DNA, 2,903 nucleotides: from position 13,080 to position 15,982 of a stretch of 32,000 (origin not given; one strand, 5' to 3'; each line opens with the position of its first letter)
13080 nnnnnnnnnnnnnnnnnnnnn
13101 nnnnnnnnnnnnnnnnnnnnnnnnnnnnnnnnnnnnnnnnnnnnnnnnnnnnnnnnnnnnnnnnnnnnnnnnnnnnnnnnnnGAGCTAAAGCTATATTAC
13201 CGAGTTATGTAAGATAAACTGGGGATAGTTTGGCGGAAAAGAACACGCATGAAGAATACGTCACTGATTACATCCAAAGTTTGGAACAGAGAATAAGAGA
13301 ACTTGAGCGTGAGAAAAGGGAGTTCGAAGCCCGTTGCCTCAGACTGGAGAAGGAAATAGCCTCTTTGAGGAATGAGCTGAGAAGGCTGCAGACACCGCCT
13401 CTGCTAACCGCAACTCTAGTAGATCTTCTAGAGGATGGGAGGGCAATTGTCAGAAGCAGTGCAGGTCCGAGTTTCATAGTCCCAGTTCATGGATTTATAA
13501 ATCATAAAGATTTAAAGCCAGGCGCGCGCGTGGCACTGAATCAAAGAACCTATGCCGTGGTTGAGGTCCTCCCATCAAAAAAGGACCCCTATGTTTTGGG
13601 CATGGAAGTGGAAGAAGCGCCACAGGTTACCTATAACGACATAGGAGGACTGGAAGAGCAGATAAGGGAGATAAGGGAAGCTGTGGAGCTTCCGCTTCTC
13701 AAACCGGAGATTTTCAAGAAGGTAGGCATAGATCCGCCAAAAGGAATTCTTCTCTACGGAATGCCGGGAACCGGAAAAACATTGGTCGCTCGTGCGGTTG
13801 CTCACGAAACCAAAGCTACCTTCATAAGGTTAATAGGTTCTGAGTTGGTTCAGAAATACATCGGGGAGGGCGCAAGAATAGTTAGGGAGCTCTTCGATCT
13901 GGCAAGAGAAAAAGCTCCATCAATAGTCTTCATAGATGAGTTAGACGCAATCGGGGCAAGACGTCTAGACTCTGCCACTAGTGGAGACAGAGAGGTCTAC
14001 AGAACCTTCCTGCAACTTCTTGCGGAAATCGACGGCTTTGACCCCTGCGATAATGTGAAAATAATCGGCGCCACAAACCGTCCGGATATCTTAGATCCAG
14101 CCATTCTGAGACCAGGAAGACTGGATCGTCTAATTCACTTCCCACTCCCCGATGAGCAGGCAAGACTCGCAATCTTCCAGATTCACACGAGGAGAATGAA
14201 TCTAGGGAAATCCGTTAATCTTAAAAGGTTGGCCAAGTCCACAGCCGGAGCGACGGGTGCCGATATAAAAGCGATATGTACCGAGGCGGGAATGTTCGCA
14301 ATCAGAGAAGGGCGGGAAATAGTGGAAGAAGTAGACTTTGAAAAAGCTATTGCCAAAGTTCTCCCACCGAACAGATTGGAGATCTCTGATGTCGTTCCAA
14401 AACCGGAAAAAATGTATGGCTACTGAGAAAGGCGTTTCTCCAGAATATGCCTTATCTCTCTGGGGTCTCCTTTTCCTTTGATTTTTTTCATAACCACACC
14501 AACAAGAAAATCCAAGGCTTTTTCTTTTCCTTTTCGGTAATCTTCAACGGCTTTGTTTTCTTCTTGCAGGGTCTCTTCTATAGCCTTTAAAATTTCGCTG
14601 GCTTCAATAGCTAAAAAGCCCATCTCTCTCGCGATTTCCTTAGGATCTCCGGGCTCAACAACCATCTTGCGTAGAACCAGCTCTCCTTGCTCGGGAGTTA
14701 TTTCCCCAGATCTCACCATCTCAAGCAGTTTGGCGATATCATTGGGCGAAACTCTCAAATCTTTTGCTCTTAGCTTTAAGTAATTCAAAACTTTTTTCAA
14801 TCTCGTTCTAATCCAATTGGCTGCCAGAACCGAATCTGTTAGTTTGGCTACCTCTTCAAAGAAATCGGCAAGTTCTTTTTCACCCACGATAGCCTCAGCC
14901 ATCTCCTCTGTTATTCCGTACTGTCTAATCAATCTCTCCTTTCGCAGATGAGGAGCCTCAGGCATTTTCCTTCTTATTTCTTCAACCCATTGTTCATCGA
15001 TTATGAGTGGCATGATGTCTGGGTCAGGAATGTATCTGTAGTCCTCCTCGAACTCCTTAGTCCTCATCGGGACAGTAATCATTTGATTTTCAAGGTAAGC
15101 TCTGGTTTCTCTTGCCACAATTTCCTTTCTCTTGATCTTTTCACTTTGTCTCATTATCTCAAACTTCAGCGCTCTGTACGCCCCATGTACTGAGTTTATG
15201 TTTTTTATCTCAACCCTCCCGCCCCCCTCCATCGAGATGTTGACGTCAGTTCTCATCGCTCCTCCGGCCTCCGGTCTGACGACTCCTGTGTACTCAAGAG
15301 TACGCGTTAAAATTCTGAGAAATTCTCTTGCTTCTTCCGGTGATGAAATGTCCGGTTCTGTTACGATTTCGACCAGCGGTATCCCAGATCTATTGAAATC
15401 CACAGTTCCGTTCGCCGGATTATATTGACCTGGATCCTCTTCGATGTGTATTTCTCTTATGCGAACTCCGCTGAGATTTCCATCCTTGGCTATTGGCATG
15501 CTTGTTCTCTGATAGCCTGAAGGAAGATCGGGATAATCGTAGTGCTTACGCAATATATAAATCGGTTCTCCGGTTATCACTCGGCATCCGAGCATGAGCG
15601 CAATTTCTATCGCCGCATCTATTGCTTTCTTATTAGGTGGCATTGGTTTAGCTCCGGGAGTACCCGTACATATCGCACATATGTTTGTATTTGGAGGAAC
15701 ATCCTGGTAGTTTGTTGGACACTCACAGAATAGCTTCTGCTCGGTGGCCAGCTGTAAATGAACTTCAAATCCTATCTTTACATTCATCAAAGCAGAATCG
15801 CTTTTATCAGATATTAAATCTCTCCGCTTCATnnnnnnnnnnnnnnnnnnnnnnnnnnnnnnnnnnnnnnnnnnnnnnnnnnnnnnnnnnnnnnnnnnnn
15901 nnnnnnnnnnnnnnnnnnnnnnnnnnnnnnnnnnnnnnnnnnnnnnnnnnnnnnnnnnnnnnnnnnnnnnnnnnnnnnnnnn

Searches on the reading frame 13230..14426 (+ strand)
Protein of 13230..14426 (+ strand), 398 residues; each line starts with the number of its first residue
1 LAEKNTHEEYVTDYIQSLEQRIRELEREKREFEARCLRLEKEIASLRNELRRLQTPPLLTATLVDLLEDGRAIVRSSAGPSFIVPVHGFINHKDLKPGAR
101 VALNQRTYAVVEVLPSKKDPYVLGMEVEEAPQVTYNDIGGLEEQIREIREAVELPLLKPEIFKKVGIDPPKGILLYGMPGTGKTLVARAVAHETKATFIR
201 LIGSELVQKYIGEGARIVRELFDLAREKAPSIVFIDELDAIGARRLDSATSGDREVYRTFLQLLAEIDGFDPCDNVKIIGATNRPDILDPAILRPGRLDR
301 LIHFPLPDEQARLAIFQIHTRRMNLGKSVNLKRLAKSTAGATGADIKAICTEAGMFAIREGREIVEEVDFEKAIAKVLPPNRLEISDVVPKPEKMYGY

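Call 8: search_protein_families(library=pfam, proteins=[window:13230-14426:+], max_evalue=0.001)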
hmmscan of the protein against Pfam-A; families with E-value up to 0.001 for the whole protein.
window:13230-14426:+ (398 aa): 9 families
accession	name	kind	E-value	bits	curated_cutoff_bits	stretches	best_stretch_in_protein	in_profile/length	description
PF00004.35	AAA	-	3e-41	141.4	21.2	1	173-306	1-131/131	ATPase family associated with various cellular activities (AAA)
PF16450.11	Prot_ATP_ID_OB_C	-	1.2e-17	63.9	23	1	61-115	2-56/56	Proteasomal ATPase OB C-terminal domain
PF17862.7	AAA_lid_3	-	7e-16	57.9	27.2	1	328-372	1-45/45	AAA+ lid domain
PF13191.12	AAA_16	-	2.5e-06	28.5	32.6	0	162-195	16-49/167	AAA ATPase domain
PF23902.1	AAA_lid_PRS2_C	-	1.1e-05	26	34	1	310-378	2-71/73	PRS2 AAA+ lid C-terminal domain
PF17758.7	Prot_ATP_ID_OB_N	-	1.3e-05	25.2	23.4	1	61-115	3-56/62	Proteasomal ATPase OB N-terminal domain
PF05673.19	DUF815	-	4.5e-05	23.1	23.8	1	127-238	19-116/249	Protein of unknown function (DUF815)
PF07724.20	AAA_2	-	0.00015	22.3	27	1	173-264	6-99/166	AAA domain (Cdc48 subfamily)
PF07728.20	AAA_5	-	0.00035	21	22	0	173-249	2-86/139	AAA domain (dynein-related subfamily)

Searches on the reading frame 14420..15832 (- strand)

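Call 8: search_protein_families(library=pfam, proteins=[window:14420-15832:-], max_evalue=0.001)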
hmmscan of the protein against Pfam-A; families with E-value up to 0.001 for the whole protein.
window:14420-15832:- (470 aa): 3 families
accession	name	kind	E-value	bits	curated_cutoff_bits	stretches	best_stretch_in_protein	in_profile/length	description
PF02934.20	GatB_N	-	3.3e-83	279.5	23.4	1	18-284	1-277/277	GatB/GatE catalytic domain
PF02637.23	GatB_Yqey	-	1.7e-36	125.8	27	1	323-468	1-148/148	GatB domain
PF22746.1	SHOCT-like_DUF2089-C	-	0.00047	20.1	27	0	365-390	2-27/32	SHOCT-like domain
